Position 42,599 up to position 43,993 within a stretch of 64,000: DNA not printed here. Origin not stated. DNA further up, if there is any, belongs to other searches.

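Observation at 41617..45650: AT-rich accessory island next to tRNA-Asp carrying a DUF262 plus HEPN gene pair: candidate uncharacterised defence or toxin system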

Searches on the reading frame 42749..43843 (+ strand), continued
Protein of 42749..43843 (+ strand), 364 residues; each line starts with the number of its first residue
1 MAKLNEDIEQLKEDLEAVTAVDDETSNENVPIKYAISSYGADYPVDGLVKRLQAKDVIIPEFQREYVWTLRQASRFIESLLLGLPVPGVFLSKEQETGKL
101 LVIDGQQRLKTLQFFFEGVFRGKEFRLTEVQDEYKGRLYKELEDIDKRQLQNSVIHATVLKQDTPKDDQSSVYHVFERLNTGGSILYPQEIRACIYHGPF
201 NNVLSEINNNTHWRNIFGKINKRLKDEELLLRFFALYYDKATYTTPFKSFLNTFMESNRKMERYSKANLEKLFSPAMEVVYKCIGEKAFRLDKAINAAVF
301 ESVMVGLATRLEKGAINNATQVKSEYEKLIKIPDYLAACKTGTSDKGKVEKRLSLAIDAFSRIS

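Call 23: search_protein_families(library=padloc, proteins=[L001:3508-3999:+, L002:3610-4137:+, L003:3551-4093:+, L004:1180-1755:+, L005:3694-4206:+, L003:2498-3550:+, L004:52-1173:+], max_evalue=0.01)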
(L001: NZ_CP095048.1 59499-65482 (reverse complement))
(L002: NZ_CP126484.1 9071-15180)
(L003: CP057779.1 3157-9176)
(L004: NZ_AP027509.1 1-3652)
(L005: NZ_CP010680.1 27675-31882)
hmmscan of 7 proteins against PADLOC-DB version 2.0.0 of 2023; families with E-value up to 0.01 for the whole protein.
L001:3508-3999:+ (163 aa): 1 family
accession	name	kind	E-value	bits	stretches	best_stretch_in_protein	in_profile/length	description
PDLC01834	CARF2--CARF_HEPN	-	0.0048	13.7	0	99-127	343-373/404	-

L002:3610-4137:+ (175 aa): 1 family
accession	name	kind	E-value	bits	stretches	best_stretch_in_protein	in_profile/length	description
PDLC04028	PD-T4-2_B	-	0.0079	14.2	0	16-140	8-135/168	-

L003:3551-4093:+ (180 aa): 0 families

L004:1180-1755:+ (191 aa): 1 family
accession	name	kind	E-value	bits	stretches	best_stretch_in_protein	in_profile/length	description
PDLC04028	PD-T4-2_B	-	0.00044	18.3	1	16-134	10-131/168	-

L005:3694-4206:+ (170 aa): 2 families
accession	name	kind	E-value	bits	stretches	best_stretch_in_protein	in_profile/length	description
PDLC04028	PD-T4-2_B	-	0.0056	14.7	0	105-134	105-137/168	-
PDLC03820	RTasHEPN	-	0.0068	14.5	0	66-134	23-97/148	DRT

L003:2498-3550:+ (350 aa): 23 families
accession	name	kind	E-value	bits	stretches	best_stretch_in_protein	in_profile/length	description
PDLC03877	NsnA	-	1.7e-68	229.6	1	7-345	36-379/385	-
PDLC04027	PD-T4-2_A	-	2.7e-42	143.1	1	37-345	54-361/363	-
PDLC03418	REase_II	-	5.8e-13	46.7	1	29-190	27-165/372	Type II restriction enzyme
PDLC04151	HEC-05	-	9.6e-11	39.1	1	23-67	27-71/600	-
PDLC04150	HEC-05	-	5.8e-08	30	1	25-75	11-62/583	-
PDLC04157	HEC-06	-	1e-07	29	1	25-95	12-90/558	-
PDLC04709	PDC-M55C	-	1.2e-07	28.8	1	13-74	6-67/554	-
PDLC02792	SspE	-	2.4e-07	27.5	1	35-63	23-51/771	SspE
PDLC04154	HEC-06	-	2.8e-06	24.3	1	32-90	20-85/569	-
PDLC04155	HEC-06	-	3.6e-05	20.4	1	29-91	14-84/562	-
PDLC02687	Orf5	-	0.00014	18.8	1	32-90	14-79/543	Orf5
PDLC02686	Orf5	-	0.00018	18.1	1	31-89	16-88/566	Orf5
PDLC02783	SspE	-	0.00018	17.9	1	20-63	11-52/793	SspE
PDLC02695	Orf5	-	0.00025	17.5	0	17-57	3-41/601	Orf5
PDLC04036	PD-T4-4_B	-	0.00028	18.8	1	119-202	16-99/203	-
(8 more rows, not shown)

L004:52-1173:+ (373 aa): 9 families
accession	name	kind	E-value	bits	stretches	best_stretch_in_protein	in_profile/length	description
PDLC03877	NsnA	-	1.2e-64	217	1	24-366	43-377/385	-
PDLC04027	PD-T4-2_A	-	4.3e-50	168.8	1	37-363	43-356/363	-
PDLC03418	REase_II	-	2e-14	51.5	1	38-194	25-163/372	Type II restriction enzyme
PDLC04151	HEC-05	-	6.2e-10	36.4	1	31-107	25-98/600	-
PDLC04150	HEC-05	-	1.8e-08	31.7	1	31-96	7-72/583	-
PDLC04155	HEC-06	-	0.00075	16.1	1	43-100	18-83/562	-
PDLC04157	HEC-06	-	0.0015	15.2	1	34-139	11-124/558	-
PDLC04709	PDC-M55C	-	0.0017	15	0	37-86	20-69/554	-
PDLC02792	SspE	-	0.0028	14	0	46-73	24-51/771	SspE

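Call 25: find_encoding_contigs(protein=P0007, flank=5000, max_places=4)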
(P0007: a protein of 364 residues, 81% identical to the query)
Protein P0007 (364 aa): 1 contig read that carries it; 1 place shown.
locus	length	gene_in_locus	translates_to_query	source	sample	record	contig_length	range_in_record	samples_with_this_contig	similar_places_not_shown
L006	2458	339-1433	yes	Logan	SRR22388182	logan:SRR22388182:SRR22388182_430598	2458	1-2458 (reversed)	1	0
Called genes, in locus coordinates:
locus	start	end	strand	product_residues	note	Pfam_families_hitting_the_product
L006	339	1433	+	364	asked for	PF03235:GmrSD_N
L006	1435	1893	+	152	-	PF18735:HEPN_RiboL-PSP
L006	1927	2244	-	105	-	PF13560:HTH_31 (weak), PF12844:HTH_19, PF13443:HTH_26, PF01381:HTH_3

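Call 38: find_related_loci(query=A2, collection=genome_contigs, flank=5000)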
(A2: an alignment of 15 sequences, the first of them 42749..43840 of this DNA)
Query A2 (364 aa) in genome_contigs; peptide patterns used: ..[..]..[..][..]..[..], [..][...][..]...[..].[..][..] (x = any residue, [..] = any of these).
600 stretches matched a pattern (row limit reached: there are more); 592 encode a relative of the query (tblastn E <= 1e-3); the best 80 are kept; 80 distinct loci.
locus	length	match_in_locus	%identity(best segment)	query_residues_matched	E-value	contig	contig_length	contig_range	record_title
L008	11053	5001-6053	55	13-363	7e-131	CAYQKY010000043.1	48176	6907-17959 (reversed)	MAG TPA_asm: uncultured Phaeodactylibacter sp. isolate SRP329715_co2_310 genome assembly, contig: NODE_1513_length_48176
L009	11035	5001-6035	55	16-360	5e-128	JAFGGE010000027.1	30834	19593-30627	MAG: Sedimentisphaerales bacterium isolate Zod_Metabat.1370 k87_1058222, whole genome shotgun sequence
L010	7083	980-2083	52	2-363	1e-127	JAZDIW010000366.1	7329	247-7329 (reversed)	MAG: bacterium isolate MEGAHIT-group-0.427 k141_19052154, whole genome shotgun sequence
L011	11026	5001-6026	53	24-363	2e-126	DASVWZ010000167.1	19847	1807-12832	MAG TPA_asm: Terriglobales bacterium isolate SMAG_U2562 k141_98874, whole genome shotgun sequence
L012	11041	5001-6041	52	21-363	2e-124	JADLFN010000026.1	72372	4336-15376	MAG: Planctomycetota bacterium isolate SJ383 c_000000593751, whole genome shotgun sequence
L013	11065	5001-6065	53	8-363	4e-124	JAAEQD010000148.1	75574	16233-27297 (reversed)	MAG: Candidatus Zixiibacteriota bacterium isolate Gpa_9 GpaG_CONTIG1578975, whole genome shotgun sequence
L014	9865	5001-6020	51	26-363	8e-123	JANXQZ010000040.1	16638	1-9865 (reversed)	MAG: Bryobacterales bacterium isolate GL140_5_concoct_53_sub GL140_5_k141_1959311, whole genome shotgun sequence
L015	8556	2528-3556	52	23-363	2e-121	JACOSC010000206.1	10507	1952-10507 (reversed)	MAG: Acidobacteria bacterium isolate NC_groundwater_8_Pr7_B-0.1um_54_23 FFV18_Bp1_scaffold_492410, whole genome shotgun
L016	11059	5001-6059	51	9-363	7e-121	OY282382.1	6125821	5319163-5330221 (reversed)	MAG: uncultured Vicinamibacterales bacterium isolate e65da963-7c29-4b68-91ce-224fd25ea74c genome assembly, chromosome: 1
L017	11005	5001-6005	53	28-360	7e-121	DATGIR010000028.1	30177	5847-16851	MAG TPA_asm: Fimbriimonadaceae bacterium isolate SMAG_U9812 k141_1035133, whole genome shotgun sequence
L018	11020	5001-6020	51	22-364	5e-121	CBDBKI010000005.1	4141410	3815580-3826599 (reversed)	MAG: Candidatus Azotimanducaceae bacterium isolate 4e3f4a33-5720-4edb-bbdd-4cf11a4da1b9 genome assembly, contig: contig_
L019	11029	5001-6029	51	23-361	5e-121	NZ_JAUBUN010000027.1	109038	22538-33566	Microcoleus sp. Aus8_D2 NODE_55_length_109038_cov_32.667707, whole genome shotgun sequence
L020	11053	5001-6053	50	12-363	7e-120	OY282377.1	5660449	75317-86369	MAG: uncultured Latescibacteria bacterium genome assembly, chromosome: 1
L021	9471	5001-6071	51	12-363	5e-120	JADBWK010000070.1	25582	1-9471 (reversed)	MAG: Pseudanabaena sp. M085S1SP2A07QC M085S1_70, whole genome shotgun sequence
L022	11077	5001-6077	51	5-363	1e-119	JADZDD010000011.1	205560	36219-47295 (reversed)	MAG: Burkholderiales bacterium isolate SJ757 c_000000304344, whole genome shotgun sequence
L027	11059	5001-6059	49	11-363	3e-118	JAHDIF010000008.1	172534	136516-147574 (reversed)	MAG: Dokdonia sp. isolate MAG-87 RZ_211, whole genome shotgun sequence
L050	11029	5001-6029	48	22-363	2e-113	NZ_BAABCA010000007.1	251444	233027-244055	Postechiella marina strain JCM 17630 sequence07, whole genome shotgun sequence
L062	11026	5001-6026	48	23-363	2e-112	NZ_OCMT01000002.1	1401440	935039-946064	Pedobacter xixiisoli strain CGMCC 1.12803, whole genome shotgun sequence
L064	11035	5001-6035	47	21-363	3e-112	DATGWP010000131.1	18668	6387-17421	MAG TPA_asm: Chitinophagales bacterium isolate SMAG_U10585 k141_137843, whole genome shotgun sequence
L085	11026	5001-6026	46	23-363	6e-109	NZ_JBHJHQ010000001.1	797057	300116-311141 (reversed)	Saccharicrinis sp. FJH62 FJH62_scaffold1, whole genome shotgun sequence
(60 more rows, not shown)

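Call 50: search_protein_families(library=phrogs, proteins=[window:42749-43843:+], max_evalue=0.01)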
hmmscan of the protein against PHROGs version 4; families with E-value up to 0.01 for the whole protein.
window:42749-43843:+ (364 aa): 5 families
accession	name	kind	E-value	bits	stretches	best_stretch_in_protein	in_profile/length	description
phrog_2598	-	unknown function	3e-76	257.8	1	27-360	16-349/352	-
phrog_1583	-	unknown function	2e-22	80.5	1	46-198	24-175/417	-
phrog_26759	-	unknown function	8.1e-08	32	1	60-208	27-184/593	-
phrog_21165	-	unknown function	0.00031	20.9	0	58-117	23-87/567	-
phrog_17051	-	unknown function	0.0032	17.4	0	47-89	11-53/584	-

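Call 51: search_solved_structures(query=A4, max_evalue=0.01)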
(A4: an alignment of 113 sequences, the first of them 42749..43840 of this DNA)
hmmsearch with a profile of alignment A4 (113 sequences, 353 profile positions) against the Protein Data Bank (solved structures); distinct sequences matched with E-value up to 0.01: 2.
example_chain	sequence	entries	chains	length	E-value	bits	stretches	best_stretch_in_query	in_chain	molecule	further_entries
7p9k_A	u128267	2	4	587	5e-07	32.1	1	28-79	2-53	DUF262 domain-containing protein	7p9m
20yv_A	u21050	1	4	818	0.0007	21.7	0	45-72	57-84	DUF262 domain-containing protein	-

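Call 54: predict_structure(alignment_id=A4)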
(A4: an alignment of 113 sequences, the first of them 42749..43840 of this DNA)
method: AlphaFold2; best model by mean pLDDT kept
length: 364 residues; sequences in the alignment: 113
mean_pLDDT: 86.1   pTM: 0.73
mean pLDDT of the five models: 86.1, 85.6, 84.9, 84.7, 82.8
residues with pLDDT >= 90: 210; 70-90: 97; 50-70: 46; < 50: 11
segments of 3 or more residues with pLDDT < 50: 1-6
pLDDT, mean of each block of 10 residues (from residue 1): 46 58 76 66 92 87 72 93 89 81 86 93 92 95 96 90 63 63 66 82 95 94 91 97 91 91 95 97 95 91 98 91 96 96 93 98 92
secondary structure, 60 per line:
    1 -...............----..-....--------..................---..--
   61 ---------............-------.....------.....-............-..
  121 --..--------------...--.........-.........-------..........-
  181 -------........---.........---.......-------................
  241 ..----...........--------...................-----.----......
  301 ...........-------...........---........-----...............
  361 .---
elements in order: H2-16 H24-27 E36-44 H45-53 H70-81 E89-93 E100-104 H106-117 H144-152 E154-162 H170-179 H188-195 H199-207 H211-217 H225-242 H247-257 H266-284 H297-311 H319-329 H333-340 H346-361

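Call 77: search_protein_families(library=padloc, proteins=[L008:6059-6520:+, L009:6047-6505:+, L027:6065-6526:+, L085:6032-6493:+, L064:6041-6511:+, L050:6035-6496:+, L062:6051-6512:+, L001:3508-3996:+, L010:2086-2544:+], max_evalue=0.1)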
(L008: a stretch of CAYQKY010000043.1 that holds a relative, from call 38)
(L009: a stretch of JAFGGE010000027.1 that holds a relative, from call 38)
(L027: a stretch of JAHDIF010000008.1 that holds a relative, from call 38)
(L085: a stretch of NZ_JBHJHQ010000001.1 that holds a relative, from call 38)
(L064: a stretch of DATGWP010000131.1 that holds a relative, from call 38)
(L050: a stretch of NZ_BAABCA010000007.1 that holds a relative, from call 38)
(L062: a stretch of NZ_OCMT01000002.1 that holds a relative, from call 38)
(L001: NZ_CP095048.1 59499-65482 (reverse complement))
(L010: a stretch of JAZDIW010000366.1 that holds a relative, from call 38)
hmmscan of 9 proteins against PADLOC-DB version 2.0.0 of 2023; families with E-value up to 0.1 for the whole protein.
L008:6059-6520:+ (154 aa): 2 families
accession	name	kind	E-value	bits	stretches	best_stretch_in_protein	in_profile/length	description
PDLC04028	PD-T4-2_B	-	0.00013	20.1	1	10-150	12-163/168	-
PDLC00151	HamA1|HamA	-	0.00026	18.3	1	42-113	24-94/436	DUF1837 domain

L009:6047-6505:+ (153 aa): 2 families
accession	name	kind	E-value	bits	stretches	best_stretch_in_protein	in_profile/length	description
PDLC05005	PDC-S35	-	0.0042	14.8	1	5-134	7-138/264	-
PDLC01974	CARF_m10--CARF_HEPN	-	0.0054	13.9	1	13-127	319-416/476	-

L027:6065-6526:+ (154 aa): 2 families
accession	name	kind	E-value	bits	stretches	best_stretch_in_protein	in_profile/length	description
PDLC04028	PD-T4-2_B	-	0.00042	18.4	1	5-88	7-90/168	-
PDLC04029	PD-T4-2_B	-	0.016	13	1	7-86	9-88/174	-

L085:6032-6493:+ (154 aa): 2 families
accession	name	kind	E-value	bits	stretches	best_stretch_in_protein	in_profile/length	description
PDLC04028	PD-T4-2_B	-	2.1e-05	22.6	1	10-130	8-136/168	-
PDLC03820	RTasHEPN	-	0.0024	16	1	93-125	58-91/148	DRT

L064:6041-6511:+ (157 aa): 3 families
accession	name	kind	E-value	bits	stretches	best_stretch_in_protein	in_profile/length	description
PDLC04028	PD-T4-2_B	-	2.4e-09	35.4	1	6-154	7-160/168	-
PDLC01681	Cas13a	-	0.00018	20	1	36-146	32-137/166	Cas13a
PDLC01467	Cas13a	-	0.0021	16.4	1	102-147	86-119/139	CAS-VI-A; effector__SPE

L050:6035-6496:+ (154 aa): 4 families
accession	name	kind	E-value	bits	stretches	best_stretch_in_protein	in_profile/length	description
PDLC04028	PD-T4-2_B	-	0.00061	17.9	1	11-152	12-160/168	-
PDLC01680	Cas13-ApeA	-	0.0044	15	1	62-150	83-167/175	Cas13-ApeA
PDLC03820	RTasHEPN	-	0.0071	14.5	1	102-132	67-97/148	DRT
PDLC02878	DpdH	-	0.017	11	1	62-104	505-548/1015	DpdH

L062:6051-6512:+ (154 aa): 1 family
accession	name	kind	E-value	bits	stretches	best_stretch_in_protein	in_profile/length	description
PDLC01576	Csm2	-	0.02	13.5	0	74-109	33-67/87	CAS-III-A; effector_SS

L001:3508-3996:+ (163 aa): 3 families
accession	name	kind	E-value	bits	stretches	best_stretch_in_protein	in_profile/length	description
PDLC01834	CARF2--CARF_HEPN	-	0.0048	13.7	1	99-127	343-373/404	-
PDLC03820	RTasHEPN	-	0.013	13.7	1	103-128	71-96/148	DRT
PDLC01974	CARF_m10--CARF_HEPN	-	0.022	11.8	1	28-140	334-429/476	-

L010:2086-2544:+ (153 aa): 0 families

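Call 85: search_dna_similar(query=window:42749-43840:+, collection=phages, mode=protein, max_rows=15)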
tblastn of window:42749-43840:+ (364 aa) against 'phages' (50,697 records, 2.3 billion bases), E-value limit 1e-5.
Records with a match: 19; places in all: 19; records where one place covers at least 80% of the query: 11.
Best place of each record, by identity: <60% 19.
By first word of the organism name: Moraxella 9; Vibrio 4; Klebsiella 2; Peduovirus 2; Akkermansia 1; Ralstonia 1.
By host as written in the record: Moraxella catarrhalis 9; Klebsiella pneumoniae ST16-OXA48 2; - 2; Akkermansia muciniphila 1; Ralstonia solanacearum S718 1; Vibrio cyclitrophicus 10N.286.55.A5 1; Vibrio cyclitrophicus 10N.286.55.C7 1; Vibrio cyclitrophicus 10N.286.55.E8 1; and 1 more.
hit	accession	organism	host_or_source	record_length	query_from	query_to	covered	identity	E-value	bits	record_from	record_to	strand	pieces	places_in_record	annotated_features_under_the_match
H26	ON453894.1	Akkermansia phage Chambord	Akkermansia muciniphila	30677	32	356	89%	31.6%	1e-36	146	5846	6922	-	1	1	hypothetical protein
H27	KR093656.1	Moraxella phage Mcat32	Moraxella catarrhalis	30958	42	356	87%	27.4%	5e-14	79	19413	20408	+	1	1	hypothetical protein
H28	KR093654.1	Moraxella phage Mcat30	Moraxella catarrhalis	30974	42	356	87%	27.4%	5e-14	79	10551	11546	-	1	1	hypothetical protein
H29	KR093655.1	Moraxella phage Mcat31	Moraxella catarrhalis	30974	42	356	87%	27.4%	5e-14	79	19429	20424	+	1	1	hypothetical protein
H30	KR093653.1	Moraxella phage Mcat29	Moraxella catarrhalis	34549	42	356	87%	27.4%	5e-14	79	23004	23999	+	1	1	hypothetical protein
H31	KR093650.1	Moraxella phage Mcat26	Moraxella catarrhalis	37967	42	356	87%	27.4%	5e-14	79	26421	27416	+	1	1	hypothetical protein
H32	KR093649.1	Moraxella phage Mcat25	Moraxella catarrhalis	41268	42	356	87%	27.4%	5e-14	79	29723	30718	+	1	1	hypothetical protein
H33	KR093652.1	Moraxella phage Mcat28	Moraxella catarrhalis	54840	42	356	87%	27.4%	5e-14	79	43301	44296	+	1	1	hypothetical protein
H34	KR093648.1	Moraxella phage Mcat24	Moraxella catarrhalis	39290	42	356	87%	27.1%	2e-13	77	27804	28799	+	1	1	hypothetical protein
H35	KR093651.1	Moraxella phage Mcat27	Moraxella catarrhalis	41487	42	356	87%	27.1%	2e-13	77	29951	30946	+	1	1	hypothetical protein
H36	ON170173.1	Ralstonia phage YO101_3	Ralstonia solanacearum S718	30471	60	360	83%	26.9%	3e-16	86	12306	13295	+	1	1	record has no annotation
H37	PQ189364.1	Vibrio phage 10N.286.55.A5_PE003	Vibrio cyclitrophicus 10N.286.55.A5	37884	60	296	65%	31.9%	6e-17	88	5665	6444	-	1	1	hypothetical protein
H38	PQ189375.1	Vibrio phage 10N.286.55.C7_PE004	Vibrio cyclitrophicus 10N.286.55.C7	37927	60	296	65%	31.7%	2e-16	87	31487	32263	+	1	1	hypothetical protein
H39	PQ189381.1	Vibrio phage 10N.286.55.E8_PE004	Vibrio cyclitrophicus 10N.286.55.E8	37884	60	296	65%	31.6%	1e-16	87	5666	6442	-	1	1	hypothetical protein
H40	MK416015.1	Klebsiella phage ST16-OXA48phi5.4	Klebsiella pneumoniae ST16-OXA48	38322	5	256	69%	29.5%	1e-16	88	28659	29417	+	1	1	hypothetical protein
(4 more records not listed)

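Call 86: search_dna_similar(query=window:42749-43840:+, collection=phages, mode=protein, max_rows=25, rows=spread)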
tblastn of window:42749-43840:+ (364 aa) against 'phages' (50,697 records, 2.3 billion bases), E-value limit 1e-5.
Records with a match: 19; places in all: 19; records where one place covers at least 80% of the query: 11.
Best place of each record, by identity: <60% 19.
By first word of the organism name: Moraxella 9; Vibrio 4; Klebsiella 2; Peduovirus 2; Akkermansia 1; Ralstonia 1.
By host as written in the record: Moraxella catarrhalis 9; Klebsiella pneumoniae ST16-OXA48 2; - 2; Akkermansia muciniphila 1; Ralstonia solanacearum S718 1; Vibrio cyclitrophicus 10N.286.55.A5 1; Vibrio cyclitrophicus 10N.286.55.C7 1; Vibrio cyclitrophicus 10N.286.55.E8 1; and 1 more.
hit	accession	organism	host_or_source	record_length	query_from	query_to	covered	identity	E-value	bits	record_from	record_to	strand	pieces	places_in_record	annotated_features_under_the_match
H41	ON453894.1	Akkermansia phage Chambord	Akkermansia muciniphila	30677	32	356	89%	31.6%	1e-36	146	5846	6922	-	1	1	hypothetical protein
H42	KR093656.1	Moraxella phage Mcat32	Moraxella catarrhalis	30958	42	356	87%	27.4%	5e-14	79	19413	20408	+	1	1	hypothetical protein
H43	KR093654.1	Moraxella phage Mcat30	Moraxella catarrhalis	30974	42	356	87%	27.4%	5e-14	79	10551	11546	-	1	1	hypothetical protein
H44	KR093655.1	Moraxella phage Mcat31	Moraxella catarrhalis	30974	42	356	87%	27.4%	5e-14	79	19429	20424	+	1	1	hypothetical protein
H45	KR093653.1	Moraxella phage Mcat29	Moraxella catarrhalis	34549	42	356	87%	27.4%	5e-14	79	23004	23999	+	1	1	hypothetical protein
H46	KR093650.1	Moraxella phage Mcat26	Moraxella catarrhalis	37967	42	356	87%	27.4%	5e-14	79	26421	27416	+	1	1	hypothetical protein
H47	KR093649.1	Moraxella phage Mcat25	Moraxella catarrhalis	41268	42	356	87%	27.4%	5e-14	79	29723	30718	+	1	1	hypothetical protein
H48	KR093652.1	Moraxella phage Mcat28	Moraxella catarrhalis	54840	42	356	87%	27.4%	5e-14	79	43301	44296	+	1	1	hypothetical protein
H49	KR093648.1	Moraxella phage Mcat24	Moraxella catarrhalis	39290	42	356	87%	27.1%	2e-13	77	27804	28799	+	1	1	hypothetical protein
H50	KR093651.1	Moraxella phage Mcat27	Moraxella catarrhalis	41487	42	356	87%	27.1%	2e-13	77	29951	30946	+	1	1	hypothetical protein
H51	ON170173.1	Ralstonia phage YO101_3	Ralstonia solanacearum S718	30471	60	360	83%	26.9%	3e-16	86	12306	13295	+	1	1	record has no annotation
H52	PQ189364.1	Vibrio phage 10N.286.55.A5_PE003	Vibrio cyclitrophicus 10N.286.55.A5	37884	60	296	65%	31.9%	6e-17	88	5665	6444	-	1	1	hypothetical protein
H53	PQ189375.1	Vibrio phage 10N.286.55.C7_PE004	Vibrio cyclitrophicus 10N.286.55.C7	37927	60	296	65%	31.7%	2e-16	87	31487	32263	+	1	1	hypothetical protein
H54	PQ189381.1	Vibrio phage 10N.286.55.E8_PE004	Vibrio cyclitrophicus 10N.286.55.E8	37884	60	296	65%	31.6%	1e-16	87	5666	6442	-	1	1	hypothetical protein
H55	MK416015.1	Klebsiella phage ST16-OXA48phi5.4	Klebsiella pneumoniae ST16-OXA48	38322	5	256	69%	29.5%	1e-16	88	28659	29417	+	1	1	hypothetical protein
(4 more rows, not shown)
